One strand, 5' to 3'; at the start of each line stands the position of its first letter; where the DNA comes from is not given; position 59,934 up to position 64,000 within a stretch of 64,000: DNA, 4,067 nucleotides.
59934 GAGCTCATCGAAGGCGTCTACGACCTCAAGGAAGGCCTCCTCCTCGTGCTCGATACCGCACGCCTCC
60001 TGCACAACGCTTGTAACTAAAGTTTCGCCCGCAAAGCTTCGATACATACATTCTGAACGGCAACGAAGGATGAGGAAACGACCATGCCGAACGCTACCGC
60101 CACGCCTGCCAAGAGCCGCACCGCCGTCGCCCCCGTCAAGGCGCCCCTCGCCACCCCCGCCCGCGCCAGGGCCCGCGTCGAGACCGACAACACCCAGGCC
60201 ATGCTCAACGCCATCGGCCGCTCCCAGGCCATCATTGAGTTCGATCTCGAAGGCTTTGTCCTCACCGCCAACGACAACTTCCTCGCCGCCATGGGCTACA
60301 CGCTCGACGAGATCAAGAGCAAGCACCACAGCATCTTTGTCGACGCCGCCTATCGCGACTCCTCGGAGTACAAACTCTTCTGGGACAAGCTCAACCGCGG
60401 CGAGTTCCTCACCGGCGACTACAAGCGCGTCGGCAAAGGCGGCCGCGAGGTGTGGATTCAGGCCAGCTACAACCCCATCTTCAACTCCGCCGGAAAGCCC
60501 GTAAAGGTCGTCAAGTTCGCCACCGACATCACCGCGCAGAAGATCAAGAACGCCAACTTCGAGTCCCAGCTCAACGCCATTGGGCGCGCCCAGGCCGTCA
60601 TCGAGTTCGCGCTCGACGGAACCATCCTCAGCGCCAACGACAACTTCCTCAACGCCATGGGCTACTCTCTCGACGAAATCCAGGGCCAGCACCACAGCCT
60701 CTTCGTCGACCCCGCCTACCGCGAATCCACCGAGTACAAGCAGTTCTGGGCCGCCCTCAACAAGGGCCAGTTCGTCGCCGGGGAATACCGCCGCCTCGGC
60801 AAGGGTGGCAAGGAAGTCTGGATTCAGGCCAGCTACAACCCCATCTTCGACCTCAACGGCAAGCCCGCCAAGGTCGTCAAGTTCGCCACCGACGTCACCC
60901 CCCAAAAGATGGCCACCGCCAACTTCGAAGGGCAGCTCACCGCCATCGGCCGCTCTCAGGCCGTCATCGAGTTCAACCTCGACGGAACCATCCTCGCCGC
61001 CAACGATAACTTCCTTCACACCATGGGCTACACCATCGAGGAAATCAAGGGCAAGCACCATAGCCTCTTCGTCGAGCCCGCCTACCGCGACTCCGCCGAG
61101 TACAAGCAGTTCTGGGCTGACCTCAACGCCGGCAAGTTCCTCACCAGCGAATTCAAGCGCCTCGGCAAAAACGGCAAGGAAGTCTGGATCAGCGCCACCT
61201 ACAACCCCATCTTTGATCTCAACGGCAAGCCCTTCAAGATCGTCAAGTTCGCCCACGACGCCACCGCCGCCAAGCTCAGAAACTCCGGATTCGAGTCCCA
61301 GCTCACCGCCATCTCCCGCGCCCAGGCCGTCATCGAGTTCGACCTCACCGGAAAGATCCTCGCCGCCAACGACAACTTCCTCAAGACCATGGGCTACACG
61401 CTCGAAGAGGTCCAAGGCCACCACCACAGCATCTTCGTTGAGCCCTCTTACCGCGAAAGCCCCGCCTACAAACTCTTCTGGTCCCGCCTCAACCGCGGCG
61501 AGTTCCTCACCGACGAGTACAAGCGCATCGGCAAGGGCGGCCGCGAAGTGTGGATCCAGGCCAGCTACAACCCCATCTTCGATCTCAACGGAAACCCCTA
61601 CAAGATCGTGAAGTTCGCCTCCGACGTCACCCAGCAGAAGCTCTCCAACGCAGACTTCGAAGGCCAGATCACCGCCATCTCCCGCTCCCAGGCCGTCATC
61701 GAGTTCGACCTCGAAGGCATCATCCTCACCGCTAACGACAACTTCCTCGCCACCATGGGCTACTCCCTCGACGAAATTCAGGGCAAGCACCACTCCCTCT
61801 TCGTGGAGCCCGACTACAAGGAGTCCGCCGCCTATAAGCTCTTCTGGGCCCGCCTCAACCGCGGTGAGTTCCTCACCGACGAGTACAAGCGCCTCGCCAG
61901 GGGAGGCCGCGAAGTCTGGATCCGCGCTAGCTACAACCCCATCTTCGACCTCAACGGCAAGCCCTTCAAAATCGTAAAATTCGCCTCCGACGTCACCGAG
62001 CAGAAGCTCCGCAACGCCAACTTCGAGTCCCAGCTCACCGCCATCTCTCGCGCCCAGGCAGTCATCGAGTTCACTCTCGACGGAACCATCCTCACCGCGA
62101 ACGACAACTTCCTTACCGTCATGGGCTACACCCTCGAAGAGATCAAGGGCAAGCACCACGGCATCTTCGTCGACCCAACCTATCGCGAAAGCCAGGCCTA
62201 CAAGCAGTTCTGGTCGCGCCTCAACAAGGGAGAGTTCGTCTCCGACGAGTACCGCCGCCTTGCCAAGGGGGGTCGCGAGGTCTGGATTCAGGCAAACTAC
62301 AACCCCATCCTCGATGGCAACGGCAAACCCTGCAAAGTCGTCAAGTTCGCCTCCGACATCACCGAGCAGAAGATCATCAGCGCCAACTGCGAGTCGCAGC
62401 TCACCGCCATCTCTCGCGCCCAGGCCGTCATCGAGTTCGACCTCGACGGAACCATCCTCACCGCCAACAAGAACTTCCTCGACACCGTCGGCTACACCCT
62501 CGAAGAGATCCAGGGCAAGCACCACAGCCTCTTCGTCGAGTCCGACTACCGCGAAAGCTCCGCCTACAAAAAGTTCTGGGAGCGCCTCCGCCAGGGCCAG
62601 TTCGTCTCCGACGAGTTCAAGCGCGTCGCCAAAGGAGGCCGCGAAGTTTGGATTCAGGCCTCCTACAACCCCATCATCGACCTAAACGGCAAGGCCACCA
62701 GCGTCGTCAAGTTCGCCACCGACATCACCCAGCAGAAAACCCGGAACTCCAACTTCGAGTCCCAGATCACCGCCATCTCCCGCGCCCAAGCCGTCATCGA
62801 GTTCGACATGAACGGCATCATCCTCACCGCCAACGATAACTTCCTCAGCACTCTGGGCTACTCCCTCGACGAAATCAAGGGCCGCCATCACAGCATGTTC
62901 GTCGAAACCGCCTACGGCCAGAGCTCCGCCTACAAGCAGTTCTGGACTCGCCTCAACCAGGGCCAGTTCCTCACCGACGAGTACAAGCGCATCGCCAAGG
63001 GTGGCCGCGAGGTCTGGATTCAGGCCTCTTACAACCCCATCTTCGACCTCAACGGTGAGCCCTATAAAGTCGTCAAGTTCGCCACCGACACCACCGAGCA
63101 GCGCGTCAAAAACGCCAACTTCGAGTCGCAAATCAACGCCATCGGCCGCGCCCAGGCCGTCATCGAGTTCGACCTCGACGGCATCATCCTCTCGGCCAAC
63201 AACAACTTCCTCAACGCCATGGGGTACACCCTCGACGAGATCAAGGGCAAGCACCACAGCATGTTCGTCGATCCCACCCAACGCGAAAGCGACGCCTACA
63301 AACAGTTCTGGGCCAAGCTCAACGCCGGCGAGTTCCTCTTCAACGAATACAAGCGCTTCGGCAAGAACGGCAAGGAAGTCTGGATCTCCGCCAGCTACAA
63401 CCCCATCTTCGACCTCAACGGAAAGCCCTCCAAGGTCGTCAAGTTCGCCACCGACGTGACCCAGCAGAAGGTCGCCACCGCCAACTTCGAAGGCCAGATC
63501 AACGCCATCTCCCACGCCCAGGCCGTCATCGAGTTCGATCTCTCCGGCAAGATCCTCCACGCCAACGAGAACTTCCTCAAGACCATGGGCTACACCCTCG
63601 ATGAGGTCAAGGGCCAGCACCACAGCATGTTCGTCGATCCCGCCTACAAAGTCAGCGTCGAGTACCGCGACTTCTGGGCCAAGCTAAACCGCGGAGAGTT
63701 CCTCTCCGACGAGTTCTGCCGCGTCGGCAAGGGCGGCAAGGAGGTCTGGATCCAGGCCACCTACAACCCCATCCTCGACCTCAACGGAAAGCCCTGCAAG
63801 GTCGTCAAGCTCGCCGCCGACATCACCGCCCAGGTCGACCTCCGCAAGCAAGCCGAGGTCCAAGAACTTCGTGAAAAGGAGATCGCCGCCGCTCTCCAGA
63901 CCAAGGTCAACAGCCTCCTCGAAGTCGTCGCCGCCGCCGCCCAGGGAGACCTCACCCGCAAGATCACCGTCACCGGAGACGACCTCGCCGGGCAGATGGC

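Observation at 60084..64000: Cytoplasmic chemoreceptor-like protein with ten tandem PAS domains at an exact 122-aa period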

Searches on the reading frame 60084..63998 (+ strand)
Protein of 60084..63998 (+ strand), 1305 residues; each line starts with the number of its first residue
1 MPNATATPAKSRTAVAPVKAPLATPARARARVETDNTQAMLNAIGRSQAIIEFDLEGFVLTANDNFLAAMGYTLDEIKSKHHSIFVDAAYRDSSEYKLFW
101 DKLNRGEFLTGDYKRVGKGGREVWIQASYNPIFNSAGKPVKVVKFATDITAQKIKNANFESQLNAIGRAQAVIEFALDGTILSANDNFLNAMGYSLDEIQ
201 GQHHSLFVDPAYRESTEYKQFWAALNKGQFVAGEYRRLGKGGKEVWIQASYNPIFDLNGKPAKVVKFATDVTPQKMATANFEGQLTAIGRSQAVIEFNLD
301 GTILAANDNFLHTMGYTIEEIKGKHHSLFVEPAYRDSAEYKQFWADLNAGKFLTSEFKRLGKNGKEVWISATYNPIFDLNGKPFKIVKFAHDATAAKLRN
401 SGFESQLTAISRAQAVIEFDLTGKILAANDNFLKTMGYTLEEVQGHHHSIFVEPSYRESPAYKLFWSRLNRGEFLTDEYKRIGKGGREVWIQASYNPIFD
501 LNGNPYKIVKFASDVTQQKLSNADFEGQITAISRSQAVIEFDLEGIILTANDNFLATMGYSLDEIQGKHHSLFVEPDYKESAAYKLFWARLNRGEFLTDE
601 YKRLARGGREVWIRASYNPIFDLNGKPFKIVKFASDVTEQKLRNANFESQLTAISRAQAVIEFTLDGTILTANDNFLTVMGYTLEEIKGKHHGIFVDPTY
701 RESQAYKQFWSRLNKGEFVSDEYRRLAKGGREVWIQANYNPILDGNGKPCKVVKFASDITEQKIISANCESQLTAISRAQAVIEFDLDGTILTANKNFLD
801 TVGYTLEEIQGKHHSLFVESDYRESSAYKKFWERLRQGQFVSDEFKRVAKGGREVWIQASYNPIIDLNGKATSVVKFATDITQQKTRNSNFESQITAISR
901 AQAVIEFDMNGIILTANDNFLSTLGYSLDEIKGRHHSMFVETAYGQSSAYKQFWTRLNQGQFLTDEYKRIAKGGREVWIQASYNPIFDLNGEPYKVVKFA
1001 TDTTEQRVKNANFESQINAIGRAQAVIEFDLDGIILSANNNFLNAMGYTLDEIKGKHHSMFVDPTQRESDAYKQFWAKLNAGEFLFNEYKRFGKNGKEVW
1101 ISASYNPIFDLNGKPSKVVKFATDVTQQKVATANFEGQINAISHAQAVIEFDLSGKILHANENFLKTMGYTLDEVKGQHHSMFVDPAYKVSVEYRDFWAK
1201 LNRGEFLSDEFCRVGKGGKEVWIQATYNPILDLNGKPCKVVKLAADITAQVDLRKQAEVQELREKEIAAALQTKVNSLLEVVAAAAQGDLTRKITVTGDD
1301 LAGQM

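Call 4: search_protein_families(library=pfam, proteins=[window:60084-63998:+], max_evalue=0.01)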
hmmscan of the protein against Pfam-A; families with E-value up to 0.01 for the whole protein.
window:60084-63998:+ (1305 aa): 20 families
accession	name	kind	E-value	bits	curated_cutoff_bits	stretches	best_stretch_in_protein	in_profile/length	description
PF08447.18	PAS_3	-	1.3e-178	580.3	25.6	10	670-755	2-88/89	PAS fold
PF08448.16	PAS_4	-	7.3e-126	412.9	23.1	10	658-763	6-109/110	PAS fold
PF13426.13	PAS_9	-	2.2e-124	407.4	27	10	786-883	8-103/103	PAS domain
PF00989.32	PAS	-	3.3e-85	282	22.6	10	781-881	13-113/113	PAS fold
PF13188.13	PAS_8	-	5.2e-27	93.2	21.8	0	781-820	13-50/65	PAS domain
PF24820.1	Diguanyl_cycl_sensor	-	1.5e-23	83.3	28.1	0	779-866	6-88/109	Diguanylate cyclase-like sensor domain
PF06874.16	FBPase_2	-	1.4e-10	40.6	27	0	753-817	276-340/639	Firmicute fructose-1,6-bisphosphatase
PF11844.13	DUF3364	-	1.4e-07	32.1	27.4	0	561-585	4-27/56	Domain of unknown function (DUF3364)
PF08207.18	EFP_N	-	2.3e-07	31.1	23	0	986-999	10-23/58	Elongation factor P (EF-P) KOW-like domain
PF24990.1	PAS_13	-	5e-07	30.6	27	0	789-883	10-55/143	ERT1/acuK family PAS domain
PF14183.11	YwpF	-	8e-07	29.5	28.1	0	122-190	42-110/133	YwpF-like protein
PF07927.17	HicA_toxin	-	4.8e-06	27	27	0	1164-1182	7-25/58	HicA toxin of bacterial toxin-antitoxin,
PF08971.16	GlgS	-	1.3e-05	25.5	32.2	0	1201-1225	8-32/66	Glycogen synthesis protein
PF23053.1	UBA_N4BP1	-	3.2e-05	24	27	0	1163-1176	8-21/45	N4BP1, UBA-like domain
PF24639.1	DUF7634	-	7.9e-05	23.4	27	0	738-802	2-66/89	Domain of unknown function (DUF7634)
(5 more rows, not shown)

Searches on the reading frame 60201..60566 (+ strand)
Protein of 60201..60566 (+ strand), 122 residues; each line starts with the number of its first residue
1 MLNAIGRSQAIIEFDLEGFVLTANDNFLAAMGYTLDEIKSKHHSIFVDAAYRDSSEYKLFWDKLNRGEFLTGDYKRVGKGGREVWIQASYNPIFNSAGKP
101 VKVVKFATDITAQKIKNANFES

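Call 18: search_solved_structures(query=A1, max_evalue=0.001, show_alignments=2)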
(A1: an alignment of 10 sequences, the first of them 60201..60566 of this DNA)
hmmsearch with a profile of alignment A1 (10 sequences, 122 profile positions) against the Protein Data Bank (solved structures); distinct sequences matched with E-value up to 0.001: 37.
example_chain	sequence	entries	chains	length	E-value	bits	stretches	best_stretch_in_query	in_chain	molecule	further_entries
3ewk_A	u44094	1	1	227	1.1e-17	67.2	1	15-119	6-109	Sensor protein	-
8dik_A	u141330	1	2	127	4.5e-12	49.1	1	14-104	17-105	Aerotaxis receptor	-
31cj_A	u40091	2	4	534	2.3e-10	43.6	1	15-100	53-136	Aerotaxis receptor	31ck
9clo_A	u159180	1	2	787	1.3e-06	31.4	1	10-116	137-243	Oxygen sensor protein DosP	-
9cmf_A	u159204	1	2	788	1.4e-06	31.4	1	10-116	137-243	Oxygen sensor protein DosP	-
9bgv_A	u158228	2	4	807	1.4e-06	31.4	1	10-116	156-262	Oxygen sensor protein DosP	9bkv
9cdr_A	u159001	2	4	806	1.4e-06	31.4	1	10-116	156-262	Oxygen sensor protein DosP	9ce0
5hwt_A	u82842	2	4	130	4.5e-06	29.7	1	14-118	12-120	Sensor histidine kinase TodS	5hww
5hwv_A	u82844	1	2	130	8.2e-06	28.9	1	14-118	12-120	Sensor histidine kinase TodS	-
5kiz_A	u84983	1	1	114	0.00011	25.3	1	13-95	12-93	Endothelial PAS domain-containing protein 1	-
3mr0_A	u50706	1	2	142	0.00013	25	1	26-116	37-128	Sensory box histidine kinase/response regulator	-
9u5n_A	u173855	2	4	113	0.00015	24.8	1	17-115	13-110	histidine kinase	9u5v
8pky_A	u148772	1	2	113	0.00023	24.2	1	17-115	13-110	histidine kinase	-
6ywg_A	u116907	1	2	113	0.00025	24.1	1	17-115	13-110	Multi-sensor hybrid histidine kinase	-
8pm1_A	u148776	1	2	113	0.00026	24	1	17-115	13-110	histidine kinase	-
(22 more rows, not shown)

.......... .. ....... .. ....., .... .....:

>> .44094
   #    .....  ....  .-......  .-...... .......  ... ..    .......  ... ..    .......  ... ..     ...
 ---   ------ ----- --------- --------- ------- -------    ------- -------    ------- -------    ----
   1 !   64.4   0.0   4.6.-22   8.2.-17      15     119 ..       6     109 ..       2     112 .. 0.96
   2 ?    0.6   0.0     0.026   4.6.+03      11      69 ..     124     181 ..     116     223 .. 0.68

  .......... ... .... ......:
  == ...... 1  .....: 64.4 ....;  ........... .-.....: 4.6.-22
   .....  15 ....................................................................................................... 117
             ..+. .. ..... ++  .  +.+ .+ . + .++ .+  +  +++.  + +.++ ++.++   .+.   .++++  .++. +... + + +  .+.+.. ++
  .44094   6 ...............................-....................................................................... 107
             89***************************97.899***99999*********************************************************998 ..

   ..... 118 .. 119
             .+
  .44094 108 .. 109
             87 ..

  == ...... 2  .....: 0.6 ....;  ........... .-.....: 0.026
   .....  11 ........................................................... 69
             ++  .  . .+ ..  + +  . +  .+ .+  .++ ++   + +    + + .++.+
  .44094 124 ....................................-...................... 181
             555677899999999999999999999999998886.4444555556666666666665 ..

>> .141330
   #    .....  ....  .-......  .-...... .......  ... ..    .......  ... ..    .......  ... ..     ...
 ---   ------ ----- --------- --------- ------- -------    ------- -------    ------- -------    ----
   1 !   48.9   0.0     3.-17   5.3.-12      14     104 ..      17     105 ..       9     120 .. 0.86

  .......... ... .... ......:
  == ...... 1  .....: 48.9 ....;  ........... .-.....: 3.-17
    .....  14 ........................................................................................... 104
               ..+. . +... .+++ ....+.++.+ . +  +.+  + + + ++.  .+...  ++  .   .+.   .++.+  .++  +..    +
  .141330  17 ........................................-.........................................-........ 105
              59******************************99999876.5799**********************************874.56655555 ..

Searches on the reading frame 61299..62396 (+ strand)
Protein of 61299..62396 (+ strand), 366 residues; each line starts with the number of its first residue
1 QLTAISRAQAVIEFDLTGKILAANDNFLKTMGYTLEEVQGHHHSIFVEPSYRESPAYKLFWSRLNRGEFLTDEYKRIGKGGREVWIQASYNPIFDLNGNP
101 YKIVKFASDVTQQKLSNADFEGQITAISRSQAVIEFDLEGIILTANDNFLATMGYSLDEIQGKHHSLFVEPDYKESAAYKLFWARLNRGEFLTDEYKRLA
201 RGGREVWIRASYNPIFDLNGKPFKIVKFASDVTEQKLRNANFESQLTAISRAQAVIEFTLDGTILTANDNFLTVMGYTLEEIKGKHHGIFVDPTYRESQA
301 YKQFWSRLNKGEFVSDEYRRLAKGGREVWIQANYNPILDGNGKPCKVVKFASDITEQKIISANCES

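Call 62: predict_structure(alignment_id=A3)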
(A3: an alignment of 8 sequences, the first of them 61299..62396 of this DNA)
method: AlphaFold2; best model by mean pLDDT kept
length: 366 residues; sequences in the alignment: 8
mean_pLDDT: 75.5   pTM: 0.35
mean pLDDT of the five models: 75.5, 74.7, 70.4, 69.8, 59.0
residues with pLDDT >= 90: 18; 70-90: 270; 50-70: 40; < 50: 38
segments of 3 or more residues with pLDDT < 50: 1-7, 119-130, 239-252, 364-366
pLDDT, mean of each block of 10 residues (from residue 1): 44 88 82 87 85 85 85 77 79 82 81 57 40 80 81 82 85 81 82 72 72 64 74 61 38 75 86 85 89 83 86 77 79 74 76 76 52
secondary structure, 60 per line:
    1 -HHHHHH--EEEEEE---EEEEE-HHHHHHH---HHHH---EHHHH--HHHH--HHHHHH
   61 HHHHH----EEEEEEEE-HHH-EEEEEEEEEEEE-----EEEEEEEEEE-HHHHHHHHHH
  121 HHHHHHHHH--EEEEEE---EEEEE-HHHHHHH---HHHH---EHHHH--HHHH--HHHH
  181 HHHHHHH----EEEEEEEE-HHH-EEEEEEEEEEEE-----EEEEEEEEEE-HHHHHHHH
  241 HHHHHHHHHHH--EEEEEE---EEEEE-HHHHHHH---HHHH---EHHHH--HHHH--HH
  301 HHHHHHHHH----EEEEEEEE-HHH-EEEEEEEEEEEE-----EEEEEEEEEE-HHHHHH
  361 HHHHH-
elements in order: H2-7 E10-15 E19-23 H25-31 H35-38 H43-46 H49-52 H55-65 E70-77 E83-94 E100-109 H111-129 E132-137 E141-145 H147-153 H157-160 H165-168 H171-174 H177-187 E192-199 E205-216 E222-231 H233-251 E254-259 E263-267 H269-275 H279-282 H287-290 H293-296 H299-309 E314-321 E327-338 E344-353 H355-365
